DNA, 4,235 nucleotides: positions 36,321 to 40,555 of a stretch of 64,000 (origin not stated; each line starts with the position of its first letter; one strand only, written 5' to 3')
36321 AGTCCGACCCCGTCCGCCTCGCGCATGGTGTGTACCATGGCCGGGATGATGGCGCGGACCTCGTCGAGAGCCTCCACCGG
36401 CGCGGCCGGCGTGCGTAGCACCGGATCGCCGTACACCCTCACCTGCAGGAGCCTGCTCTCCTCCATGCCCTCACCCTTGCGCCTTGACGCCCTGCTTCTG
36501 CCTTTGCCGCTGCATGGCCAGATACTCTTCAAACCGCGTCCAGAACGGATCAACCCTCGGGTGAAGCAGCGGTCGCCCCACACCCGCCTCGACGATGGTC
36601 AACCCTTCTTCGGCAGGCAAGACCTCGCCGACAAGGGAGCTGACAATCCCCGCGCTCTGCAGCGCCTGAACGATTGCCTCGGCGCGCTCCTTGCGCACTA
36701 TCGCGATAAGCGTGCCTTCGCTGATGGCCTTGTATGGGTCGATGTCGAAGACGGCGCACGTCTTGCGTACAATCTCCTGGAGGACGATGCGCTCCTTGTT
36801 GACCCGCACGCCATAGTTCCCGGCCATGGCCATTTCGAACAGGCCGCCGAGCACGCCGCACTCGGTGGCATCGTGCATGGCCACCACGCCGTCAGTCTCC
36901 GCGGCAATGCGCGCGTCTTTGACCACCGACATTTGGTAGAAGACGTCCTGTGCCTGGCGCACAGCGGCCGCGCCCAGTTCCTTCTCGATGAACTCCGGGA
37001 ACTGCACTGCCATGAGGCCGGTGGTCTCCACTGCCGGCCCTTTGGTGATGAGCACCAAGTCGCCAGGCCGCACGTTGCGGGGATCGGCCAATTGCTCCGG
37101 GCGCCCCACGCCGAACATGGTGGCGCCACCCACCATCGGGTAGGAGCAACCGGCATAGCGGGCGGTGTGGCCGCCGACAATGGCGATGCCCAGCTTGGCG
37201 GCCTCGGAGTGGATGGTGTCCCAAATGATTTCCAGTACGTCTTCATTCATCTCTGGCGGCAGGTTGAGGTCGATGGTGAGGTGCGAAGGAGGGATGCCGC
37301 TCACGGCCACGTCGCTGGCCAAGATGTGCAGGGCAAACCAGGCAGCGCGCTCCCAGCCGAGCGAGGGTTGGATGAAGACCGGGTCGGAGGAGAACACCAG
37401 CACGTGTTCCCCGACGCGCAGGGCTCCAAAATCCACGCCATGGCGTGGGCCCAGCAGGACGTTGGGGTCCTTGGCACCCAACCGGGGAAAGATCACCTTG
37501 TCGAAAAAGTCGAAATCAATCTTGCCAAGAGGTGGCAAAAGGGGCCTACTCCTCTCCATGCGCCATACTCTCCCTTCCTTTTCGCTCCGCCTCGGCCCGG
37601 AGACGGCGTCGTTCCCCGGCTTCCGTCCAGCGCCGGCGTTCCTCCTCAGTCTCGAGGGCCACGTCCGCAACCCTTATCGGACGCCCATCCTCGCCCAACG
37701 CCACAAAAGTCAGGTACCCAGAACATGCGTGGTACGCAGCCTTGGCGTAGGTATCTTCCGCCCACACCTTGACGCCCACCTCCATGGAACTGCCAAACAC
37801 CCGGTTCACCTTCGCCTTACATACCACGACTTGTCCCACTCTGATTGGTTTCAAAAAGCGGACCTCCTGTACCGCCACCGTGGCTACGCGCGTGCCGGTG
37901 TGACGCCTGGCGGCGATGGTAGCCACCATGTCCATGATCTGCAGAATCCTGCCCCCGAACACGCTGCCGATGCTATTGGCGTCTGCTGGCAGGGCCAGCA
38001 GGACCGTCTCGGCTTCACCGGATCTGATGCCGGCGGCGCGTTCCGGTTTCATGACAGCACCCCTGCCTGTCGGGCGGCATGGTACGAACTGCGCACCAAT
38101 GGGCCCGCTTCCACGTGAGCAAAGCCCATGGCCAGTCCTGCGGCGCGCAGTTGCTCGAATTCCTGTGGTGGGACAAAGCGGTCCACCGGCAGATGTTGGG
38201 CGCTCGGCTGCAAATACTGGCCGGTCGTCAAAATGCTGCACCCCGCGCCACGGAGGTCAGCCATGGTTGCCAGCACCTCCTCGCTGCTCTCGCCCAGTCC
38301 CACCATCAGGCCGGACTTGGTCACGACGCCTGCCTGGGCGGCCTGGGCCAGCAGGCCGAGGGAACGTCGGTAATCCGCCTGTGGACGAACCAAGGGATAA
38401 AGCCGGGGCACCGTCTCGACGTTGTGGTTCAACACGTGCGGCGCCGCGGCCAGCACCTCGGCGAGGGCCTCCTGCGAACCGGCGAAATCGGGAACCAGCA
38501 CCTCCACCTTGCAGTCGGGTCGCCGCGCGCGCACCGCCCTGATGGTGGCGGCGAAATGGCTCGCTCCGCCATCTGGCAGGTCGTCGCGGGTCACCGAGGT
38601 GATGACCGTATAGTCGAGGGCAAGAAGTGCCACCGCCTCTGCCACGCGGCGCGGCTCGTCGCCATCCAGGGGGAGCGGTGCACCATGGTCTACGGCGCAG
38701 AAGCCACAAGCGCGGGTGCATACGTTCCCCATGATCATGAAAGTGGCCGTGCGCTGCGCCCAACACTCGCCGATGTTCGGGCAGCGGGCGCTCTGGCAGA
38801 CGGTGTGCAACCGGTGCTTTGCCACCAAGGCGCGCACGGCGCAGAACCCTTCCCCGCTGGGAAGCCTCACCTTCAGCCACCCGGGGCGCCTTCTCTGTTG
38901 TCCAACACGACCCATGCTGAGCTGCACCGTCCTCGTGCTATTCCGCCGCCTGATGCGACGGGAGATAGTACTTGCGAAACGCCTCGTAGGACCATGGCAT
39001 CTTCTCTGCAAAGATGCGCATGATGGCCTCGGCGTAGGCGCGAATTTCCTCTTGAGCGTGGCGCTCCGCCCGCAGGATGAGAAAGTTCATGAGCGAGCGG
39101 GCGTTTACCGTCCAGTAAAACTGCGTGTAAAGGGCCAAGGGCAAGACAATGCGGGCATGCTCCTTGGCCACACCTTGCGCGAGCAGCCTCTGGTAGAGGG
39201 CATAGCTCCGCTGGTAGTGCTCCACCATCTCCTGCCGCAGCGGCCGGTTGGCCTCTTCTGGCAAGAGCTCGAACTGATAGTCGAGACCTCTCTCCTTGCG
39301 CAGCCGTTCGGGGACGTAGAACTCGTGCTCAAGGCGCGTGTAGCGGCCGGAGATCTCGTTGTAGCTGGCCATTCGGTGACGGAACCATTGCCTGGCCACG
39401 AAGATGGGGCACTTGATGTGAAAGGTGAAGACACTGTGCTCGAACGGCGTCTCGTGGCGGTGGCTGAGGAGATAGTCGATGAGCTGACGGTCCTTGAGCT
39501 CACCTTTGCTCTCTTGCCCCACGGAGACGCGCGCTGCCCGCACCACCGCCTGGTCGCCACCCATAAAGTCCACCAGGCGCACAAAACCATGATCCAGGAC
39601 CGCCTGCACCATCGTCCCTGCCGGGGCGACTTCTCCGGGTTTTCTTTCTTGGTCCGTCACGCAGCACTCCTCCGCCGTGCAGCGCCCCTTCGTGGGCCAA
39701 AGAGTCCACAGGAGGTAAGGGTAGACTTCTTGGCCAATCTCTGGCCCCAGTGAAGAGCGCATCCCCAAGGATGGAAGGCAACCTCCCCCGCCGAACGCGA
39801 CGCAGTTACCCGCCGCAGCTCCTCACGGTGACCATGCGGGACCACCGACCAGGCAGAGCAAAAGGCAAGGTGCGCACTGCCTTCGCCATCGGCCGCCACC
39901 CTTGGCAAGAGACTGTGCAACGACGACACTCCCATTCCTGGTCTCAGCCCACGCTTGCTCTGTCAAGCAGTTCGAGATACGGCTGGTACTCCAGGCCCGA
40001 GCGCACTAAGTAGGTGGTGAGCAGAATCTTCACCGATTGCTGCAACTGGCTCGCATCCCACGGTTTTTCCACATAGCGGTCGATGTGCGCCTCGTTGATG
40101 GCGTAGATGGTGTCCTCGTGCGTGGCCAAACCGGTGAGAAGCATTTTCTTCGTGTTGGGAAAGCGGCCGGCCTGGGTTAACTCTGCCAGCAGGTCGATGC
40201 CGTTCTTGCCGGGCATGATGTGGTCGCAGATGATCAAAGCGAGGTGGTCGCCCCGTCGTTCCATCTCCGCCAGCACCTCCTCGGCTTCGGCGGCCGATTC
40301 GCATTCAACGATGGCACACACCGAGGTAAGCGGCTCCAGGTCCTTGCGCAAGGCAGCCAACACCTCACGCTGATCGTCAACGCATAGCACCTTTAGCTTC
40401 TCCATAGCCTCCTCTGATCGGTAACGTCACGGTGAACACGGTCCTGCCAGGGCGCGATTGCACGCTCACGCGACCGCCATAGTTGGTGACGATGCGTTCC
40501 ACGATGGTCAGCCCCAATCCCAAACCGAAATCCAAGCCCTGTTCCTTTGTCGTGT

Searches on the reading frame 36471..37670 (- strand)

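Call 27: search_protein_families(library=pfam, proteins=[window:36471-37670:-], max_evalue=0.00001)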
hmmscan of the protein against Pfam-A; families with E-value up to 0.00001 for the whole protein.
window:36471-37670:- (399 aa): 2 families
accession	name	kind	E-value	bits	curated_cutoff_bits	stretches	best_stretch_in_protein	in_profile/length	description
PF02769.27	AIRS_C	-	1.9e-21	77.3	23.1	1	201-354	1-149/156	AIR synthase related protein, C-terminal domain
PF00586.29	AIRS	-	1.5e-12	48.3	24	1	80-187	3-110/112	AIR synthase related protein, N-terminal domain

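Call 43: search_protein_families(library=ncbifam, proteins=[window:36471-37670:-], max_evalue=0.00001)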
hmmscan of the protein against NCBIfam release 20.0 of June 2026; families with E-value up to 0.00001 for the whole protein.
window:36471-37670:- (399 aa): 12 families
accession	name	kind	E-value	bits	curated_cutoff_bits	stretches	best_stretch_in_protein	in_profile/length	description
TIGR02124.1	hypE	equivalog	1.8e-23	83.1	251.6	1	80-366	35-316/332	hydrogenase expression/formation protein HypE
TIGR01379.1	thiL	equivalog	3.6e-17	62.3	184.15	1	107-362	58-305/320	thiamine-phosphate kinase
TIGR00476.1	selD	equivalog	1.4e-15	57.3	125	1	68-306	35-262/311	selenide, water dikinase SelD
NF004353.0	PRK05731.2-2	equivalog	7.1e-11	41.7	301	1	78-317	19-247/311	thiamine-phosphate kinase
NF010705.0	PRK14105.1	equivalog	1e-09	37.7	291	1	137-358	106-334/345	selenide, water dikinase SelD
NF004351.0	PRK05731.1-4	equivalog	1.2e-09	37.7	324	1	118-322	83-278/321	thiamine-phosphate kinase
TIGR03267.1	methan_mark_2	hypoth_equivalog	2.5e-09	36.7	365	1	80-352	46-297/323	methanogenesis marker 2 protein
TIGR04049.1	AIR_rel_sll0787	hypoth_equivalog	3.2e-08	33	321.3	1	141-354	104-294/318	sll0787 family AIR synthase-like protein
NF002098.0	PRK00943.1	equivalog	3.5e-08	32.7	299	1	143-302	115-262/347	selenide, water dikinase SelD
NF004350.0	PRK05731.1-1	equivalog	6e-08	32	441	1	108-362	63-308/325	thiamine-phosphate kinase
TIGR01736.1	FGAM_synth_II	equivalog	3.5e-07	28.9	525.75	1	157-353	140-333/718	phosphoribosylformylglycinamidine synthase subunit PurL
NF002290.1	PRK01213.1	equivalog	7.8e-07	27.6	648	1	145-353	128-332/723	phosphoribosylformylglycinamidine synthase subunit PurL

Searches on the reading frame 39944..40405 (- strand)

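Call 77: search_protein_families(library=pfam, proteins=[window:39944-40405:-], max_evalue=0.0001)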
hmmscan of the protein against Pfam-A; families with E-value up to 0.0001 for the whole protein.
window:39944-40405:- (153 aa): 1 family
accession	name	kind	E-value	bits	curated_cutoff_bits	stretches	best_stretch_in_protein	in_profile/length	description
PF00072.30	Response_reg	-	1.6e-16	60.9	30.2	1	6-125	1-110/111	Response regulator receiver domain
